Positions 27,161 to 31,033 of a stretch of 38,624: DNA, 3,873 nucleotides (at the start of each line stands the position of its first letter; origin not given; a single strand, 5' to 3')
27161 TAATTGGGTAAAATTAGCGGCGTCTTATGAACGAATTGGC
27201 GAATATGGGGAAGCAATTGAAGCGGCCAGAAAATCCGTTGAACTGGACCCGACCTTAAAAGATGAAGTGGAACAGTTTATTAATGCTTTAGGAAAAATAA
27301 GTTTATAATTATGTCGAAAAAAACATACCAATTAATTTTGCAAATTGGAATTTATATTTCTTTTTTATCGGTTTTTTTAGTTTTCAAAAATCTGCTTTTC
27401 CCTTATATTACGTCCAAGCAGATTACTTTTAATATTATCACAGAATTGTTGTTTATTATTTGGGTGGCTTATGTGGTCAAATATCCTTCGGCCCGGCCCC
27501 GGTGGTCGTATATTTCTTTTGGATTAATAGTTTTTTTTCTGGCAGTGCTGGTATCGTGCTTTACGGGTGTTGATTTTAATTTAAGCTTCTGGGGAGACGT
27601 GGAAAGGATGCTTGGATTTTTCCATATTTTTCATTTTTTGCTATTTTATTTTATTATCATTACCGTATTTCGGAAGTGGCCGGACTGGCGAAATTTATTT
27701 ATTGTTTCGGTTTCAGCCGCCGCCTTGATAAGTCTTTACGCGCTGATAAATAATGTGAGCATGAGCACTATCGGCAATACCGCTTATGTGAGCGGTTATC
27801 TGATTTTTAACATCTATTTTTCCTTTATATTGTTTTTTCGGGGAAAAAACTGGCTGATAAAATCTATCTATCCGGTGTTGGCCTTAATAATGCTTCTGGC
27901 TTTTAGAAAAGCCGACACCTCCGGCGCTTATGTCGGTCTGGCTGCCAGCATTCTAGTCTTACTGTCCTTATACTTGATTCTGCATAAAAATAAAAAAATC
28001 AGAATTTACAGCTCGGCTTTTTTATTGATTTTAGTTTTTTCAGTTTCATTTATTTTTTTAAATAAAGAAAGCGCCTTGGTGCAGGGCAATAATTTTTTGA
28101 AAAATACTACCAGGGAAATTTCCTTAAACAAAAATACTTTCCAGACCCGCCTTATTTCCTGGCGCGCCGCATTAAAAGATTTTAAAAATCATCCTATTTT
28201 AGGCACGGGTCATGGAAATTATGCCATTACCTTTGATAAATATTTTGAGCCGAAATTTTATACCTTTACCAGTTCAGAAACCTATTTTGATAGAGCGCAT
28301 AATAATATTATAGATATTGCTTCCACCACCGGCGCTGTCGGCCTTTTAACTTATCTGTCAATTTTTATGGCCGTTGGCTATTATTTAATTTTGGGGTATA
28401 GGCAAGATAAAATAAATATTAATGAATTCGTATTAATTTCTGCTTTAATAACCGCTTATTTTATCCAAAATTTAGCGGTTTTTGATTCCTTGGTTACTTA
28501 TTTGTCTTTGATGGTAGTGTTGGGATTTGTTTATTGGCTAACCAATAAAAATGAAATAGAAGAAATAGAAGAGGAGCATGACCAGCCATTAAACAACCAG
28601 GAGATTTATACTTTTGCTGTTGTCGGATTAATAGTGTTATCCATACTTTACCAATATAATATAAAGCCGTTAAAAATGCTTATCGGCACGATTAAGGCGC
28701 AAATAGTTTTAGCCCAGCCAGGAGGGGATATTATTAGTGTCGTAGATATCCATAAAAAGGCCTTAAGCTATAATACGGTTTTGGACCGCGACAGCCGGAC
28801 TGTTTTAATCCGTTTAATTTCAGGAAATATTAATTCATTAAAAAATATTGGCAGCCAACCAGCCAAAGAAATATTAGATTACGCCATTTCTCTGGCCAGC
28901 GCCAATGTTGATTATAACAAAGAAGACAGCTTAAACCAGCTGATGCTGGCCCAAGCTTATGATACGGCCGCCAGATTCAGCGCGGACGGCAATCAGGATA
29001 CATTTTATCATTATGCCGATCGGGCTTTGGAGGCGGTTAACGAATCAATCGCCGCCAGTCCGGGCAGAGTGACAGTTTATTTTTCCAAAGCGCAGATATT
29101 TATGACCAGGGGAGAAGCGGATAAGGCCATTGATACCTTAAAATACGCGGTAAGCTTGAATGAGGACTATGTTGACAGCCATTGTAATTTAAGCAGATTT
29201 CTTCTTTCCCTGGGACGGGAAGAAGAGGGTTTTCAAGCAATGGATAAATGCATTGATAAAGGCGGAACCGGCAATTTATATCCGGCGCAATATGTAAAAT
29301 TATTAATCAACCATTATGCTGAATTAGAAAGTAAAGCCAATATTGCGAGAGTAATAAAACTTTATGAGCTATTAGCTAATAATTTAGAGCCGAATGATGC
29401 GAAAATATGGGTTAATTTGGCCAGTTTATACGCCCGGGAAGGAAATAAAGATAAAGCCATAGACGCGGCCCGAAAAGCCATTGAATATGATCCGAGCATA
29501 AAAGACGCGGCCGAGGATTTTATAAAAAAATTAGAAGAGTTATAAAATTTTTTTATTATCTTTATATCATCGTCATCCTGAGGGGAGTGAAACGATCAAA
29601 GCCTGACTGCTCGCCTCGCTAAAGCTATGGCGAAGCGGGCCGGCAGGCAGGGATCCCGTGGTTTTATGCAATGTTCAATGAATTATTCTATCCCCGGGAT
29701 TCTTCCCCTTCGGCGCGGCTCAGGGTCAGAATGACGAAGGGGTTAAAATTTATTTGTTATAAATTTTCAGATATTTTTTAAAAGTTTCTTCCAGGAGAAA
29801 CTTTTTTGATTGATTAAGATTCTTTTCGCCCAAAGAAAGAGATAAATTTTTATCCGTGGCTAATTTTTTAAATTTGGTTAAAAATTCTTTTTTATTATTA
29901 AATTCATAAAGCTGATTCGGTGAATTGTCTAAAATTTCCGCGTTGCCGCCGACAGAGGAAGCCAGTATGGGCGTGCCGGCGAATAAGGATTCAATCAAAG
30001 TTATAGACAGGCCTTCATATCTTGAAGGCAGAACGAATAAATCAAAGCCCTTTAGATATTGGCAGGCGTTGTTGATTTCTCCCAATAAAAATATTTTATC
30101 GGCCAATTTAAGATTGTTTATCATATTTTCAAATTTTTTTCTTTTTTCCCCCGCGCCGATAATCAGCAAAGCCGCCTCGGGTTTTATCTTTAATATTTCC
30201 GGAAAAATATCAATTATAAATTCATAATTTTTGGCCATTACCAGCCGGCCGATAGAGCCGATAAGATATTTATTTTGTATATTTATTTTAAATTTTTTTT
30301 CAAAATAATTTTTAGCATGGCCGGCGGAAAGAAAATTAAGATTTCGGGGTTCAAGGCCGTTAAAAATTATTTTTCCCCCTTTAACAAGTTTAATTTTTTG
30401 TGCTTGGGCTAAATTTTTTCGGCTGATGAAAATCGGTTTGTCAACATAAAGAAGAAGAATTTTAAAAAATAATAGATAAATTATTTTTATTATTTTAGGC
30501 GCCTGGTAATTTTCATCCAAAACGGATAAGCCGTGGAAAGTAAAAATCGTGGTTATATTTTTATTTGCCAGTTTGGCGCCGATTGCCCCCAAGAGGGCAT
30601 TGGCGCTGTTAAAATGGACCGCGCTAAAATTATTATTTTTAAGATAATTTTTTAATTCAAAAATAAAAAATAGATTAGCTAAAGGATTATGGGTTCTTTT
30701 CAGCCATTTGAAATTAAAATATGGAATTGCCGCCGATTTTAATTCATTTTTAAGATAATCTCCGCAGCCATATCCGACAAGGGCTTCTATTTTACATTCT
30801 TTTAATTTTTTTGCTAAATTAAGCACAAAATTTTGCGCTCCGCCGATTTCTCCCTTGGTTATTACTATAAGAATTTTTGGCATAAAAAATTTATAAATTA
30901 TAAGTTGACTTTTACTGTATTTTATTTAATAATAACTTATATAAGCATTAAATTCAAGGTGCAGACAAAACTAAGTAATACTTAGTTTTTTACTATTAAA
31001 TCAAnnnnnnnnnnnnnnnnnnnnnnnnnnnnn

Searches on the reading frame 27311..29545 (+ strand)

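Call 62: search_protein_families(library=pfam, max_evalue=0.0001, proteins=[window:27311-29545:+])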
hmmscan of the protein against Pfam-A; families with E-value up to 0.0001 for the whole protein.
window:27311-29545:+ (744 aa): 14 families
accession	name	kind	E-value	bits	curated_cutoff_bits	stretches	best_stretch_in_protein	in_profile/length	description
PF04932.20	Wzy_C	-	1.6e-19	70.6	31.7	1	190-349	2-149/149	O-Antigen ligase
PF13181.12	TPR_8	-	4.8e-15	54.8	25.7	1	697-729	1-33/34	Tetratricopeptide repeat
PF07719.23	TPR_2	-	2.4e-11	43.3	27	1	697-729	1-33/34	Tetratricopeptide repeat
PF00515.34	TPR_1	-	4.2e-11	42.6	27.8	1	697-729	1-33/34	Tetratricopeptide repeat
PF13432.12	TPR_16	-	1.6e-09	38.5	32.7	0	686-727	22-61/65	Tetratricopeptide repeat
PF13431.12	TPR_17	-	2.6e-09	37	24.4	0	691-717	7-33/34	Tetratricopeptide repeat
PF13414.12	TPR_11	-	1.9e-07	31.1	26.8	0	595-627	2-34/42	TPR repeat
PF12569.14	NatA_aux_su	-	1.6e-06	27.8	33.3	1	544-626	196-267/515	N-terminal acetyltransferase A, auxiliary subunit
PF13424.12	TPR_12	-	3.7e-06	27.5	30.1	0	676-726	24-74/77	Tetratricopeptide repeat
PF23914.1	TPR_CcmH_CycH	-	4.5e-06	27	42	0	693-736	46-89/158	Cytochrome c-type biogenesis protein H TPR domain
PF13371.12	TPR_9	-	1.2e-05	25.6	35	0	570-622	12-64/73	Tetratricopeptide repeat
PF14559.12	TPR_19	-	1.9e-05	25.3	25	0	692-728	20-56/68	Tetratricopeptide repeat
PF13429.12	TPR_15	-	3e-05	24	26.2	1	661-738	112-187/280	Tetratricopeptide repeat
PF13428.12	TPR_14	-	4.7e-05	24.1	23.5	0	698-725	2-29/44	Tetratricopeptide repeat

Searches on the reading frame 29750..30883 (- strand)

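Call 62: search_protein_families(library=pfam, max_evalue=0.0001, proteins=[window:29750-30883:-])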
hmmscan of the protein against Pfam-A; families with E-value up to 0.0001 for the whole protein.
window:29750-30883:- (377 aa): 4 families
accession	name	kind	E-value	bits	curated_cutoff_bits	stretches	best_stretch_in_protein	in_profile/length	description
PF00534.26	Glycos_transf_1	-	4.8e-31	108.1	26.4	1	195-354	4-168/172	Glycosyl transferases group 1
PF13692.12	Glyco_trans_1_4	-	7.5e-26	91.5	27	1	207-344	3-142/142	Glycosyl transferases group 1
PF13439.12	Glyco_transf_4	-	7.6e-13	49.3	28.5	1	13-169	1-156/170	Glycosyltransferase Family 4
PF13579.12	Glyco_trans_4_4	-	8.5e-06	26.6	29.7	1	14-121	1-106/158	Glycosyl transferase 4-like domain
